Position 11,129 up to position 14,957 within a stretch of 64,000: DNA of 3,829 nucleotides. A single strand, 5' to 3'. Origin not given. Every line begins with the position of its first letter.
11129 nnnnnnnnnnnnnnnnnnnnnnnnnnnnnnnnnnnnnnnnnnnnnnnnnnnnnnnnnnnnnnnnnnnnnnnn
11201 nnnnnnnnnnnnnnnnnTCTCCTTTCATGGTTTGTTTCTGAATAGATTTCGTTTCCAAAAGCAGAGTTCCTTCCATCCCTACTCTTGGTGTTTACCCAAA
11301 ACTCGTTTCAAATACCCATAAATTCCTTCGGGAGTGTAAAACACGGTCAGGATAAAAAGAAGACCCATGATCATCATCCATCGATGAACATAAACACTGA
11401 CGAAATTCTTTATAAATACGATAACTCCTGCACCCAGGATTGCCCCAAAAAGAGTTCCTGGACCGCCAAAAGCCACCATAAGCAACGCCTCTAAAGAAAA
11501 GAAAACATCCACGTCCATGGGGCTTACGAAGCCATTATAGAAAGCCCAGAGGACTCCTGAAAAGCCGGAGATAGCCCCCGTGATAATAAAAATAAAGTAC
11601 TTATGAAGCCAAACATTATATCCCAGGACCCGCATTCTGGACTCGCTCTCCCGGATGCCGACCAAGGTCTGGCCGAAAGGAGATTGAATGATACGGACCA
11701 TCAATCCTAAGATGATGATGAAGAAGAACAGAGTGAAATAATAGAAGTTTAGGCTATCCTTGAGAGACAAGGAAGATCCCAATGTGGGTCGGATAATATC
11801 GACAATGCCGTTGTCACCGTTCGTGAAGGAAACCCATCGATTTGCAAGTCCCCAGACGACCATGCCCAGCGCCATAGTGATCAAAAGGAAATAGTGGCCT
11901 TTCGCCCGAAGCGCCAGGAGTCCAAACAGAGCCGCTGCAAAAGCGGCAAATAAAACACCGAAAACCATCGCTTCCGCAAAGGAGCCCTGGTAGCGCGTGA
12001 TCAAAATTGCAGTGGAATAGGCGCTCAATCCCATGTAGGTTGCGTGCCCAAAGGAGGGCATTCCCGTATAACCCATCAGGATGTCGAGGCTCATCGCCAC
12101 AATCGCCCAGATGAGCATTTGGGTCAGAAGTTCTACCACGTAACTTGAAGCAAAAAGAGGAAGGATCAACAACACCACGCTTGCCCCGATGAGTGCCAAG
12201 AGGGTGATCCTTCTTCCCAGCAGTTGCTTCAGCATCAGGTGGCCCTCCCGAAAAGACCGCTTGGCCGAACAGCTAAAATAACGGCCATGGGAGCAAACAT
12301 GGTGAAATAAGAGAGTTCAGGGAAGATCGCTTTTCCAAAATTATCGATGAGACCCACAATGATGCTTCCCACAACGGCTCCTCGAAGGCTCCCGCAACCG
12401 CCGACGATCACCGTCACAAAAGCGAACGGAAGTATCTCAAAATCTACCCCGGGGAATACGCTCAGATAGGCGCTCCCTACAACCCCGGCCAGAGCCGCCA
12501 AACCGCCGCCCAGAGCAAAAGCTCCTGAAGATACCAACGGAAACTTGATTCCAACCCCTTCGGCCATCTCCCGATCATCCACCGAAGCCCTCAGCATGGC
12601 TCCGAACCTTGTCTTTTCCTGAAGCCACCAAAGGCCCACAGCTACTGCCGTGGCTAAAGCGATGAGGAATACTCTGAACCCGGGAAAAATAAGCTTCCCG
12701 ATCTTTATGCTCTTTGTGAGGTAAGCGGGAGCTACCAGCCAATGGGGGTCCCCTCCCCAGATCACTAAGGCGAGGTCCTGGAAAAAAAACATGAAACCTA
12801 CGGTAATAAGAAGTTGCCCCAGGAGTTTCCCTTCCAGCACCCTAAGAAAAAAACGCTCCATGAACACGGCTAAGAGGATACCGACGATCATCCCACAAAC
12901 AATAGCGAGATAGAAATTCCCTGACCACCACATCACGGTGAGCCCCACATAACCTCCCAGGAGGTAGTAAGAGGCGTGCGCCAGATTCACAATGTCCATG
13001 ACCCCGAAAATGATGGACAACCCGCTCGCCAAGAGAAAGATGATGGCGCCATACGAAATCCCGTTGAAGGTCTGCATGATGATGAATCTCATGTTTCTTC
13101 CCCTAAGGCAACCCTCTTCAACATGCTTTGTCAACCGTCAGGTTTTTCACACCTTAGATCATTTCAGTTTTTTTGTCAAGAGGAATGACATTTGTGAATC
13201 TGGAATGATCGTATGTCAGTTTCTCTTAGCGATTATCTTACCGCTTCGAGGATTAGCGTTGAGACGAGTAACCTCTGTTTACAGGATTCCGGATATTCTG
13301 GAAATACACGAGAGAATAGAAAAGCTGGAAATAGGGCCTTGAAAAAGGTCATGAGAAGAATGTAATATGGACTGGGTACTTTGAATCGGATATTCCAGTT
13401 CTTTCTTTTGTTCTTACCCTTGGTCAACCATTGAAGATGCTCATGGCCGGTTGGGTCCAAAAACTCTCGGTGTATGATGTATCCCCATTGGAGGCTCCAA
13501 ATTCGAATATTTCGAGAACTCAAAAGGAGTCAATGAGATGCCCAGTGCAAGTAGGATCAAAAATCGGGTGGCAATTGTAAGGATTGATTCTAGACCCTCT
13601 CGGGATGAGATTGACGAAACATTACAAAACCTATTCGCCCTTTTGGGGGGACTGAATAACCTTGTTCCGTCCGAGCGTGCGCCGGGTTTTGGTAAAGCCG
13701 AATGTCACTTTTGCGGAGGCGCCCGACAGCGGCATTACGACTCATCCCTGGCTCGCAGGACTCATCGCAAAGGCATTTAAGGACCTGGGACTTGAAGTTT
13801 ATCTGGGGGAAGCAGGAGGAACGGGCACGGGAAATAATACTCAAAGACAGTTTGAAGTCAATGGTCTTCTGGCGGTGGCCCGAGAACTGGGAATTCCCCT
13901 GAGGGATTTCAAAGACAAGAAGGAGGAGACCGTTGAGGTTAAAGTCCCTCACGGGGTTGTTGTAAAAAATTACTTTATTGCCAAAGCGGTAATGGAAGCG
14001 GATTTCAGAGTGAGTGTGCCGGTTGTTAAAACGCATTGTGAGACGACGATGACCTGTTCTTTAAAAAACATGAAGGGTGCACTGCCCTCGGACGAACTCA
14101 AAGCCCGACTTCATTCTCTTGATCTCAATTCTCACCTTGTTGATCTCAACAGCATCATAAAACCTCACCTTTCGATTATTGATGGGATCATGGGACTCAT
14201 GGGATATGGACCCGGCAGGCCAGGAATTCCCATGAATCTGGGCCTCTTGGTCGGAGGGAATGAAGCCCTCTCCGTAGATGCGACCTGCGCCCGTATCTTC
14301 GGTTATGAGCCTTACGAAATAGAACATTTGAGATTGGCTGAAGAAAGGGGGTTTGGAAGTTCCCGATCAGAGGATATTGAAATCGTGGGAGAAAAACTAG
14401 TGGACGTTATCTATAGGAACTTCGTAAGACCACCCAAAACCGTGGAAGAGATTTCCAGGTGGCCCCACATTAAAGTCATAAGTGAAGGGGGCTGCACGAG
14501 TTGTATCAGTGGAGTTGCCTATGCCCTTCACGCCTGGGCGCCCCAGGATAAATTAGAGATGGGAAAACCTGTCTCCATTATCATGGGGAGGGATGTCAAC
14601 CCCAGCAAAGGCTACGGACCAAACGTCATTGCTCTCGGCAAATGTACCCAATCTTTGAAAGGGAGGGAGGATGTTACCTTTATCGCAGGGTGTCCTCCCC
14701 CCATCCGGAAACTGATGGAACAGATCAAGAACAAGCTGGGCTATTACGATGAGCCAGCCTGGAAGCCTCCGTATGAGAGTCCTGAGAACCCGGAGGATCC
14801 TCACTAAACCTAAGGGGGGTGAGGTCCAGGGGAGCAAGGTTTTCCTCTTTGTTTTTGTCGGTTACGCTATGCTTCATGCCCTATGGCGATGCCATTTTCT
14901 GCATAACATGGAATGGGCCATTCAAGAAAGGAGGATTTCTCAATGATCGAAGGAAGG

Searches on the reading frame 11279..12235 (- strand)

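Call 85: search_protein_families(library=pfam, proteins=[window:11279-12235:-], max_evalue=0.00001)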
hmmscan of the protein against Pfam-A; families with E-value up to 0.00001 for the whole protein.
window:11279-12235:- (318 aa): 1 family
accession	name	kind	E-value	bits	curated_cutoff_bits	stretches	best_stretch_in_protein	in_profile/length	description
PF02653.21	BPD_transp_2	-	7.4e-43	147.1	26.8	1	33-297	2-268/269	Branched-chain amino acid transport system / permease component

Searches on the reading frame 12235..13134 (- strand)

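Call 85: search_protein_families(library=pfam, proteins=[window:12235-13134:-], max_evalue=0.00001)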
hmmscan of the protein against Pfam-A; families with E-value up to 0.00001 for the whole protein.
window:12235-13134:- (299 aa): 1 family
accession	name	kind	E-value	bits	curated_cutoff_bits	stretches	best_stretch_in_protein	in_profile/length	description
PF02653.21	BPD_transp_2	-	3.3e-38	131.8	26.8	1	22-287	2-269/269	Branched-chain amino acid transport system / permease component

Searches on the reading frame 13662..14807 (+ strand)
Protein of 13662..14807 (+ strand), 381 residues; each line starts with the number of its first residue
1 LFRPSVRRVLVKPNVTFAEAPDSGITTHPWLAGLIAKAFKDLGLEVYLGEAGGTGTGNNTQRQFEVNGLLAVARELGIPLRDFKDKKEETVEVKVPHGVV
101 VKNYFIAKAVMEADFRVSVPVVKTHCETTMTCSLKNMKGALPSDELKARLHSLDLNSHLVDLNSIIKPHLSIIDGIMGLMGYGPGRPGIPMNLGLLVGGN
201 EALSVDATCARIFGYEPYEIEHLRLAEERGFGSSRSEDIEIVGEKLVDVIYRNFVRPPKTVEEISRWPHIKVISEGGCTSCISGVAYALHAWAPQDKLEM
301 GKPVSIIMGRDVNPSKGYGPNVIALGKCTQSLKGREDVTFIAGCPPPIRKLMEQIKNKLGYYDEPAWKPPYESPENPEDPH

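Call 85: search_protein_families(library=pfam, proteins=[window:13662-14807:+], max_evalue=0.00001)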
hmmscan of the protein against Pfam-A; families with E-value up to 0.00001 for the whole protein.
window:13662-14807:+ (381 aa): 1 family
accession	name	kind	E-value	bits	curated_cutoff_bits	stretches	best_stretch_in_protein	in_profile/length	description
PF04015.17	DUF362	-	6e-46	157.5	24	1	9-211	1-200/200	Domain of unknown function (DUF362)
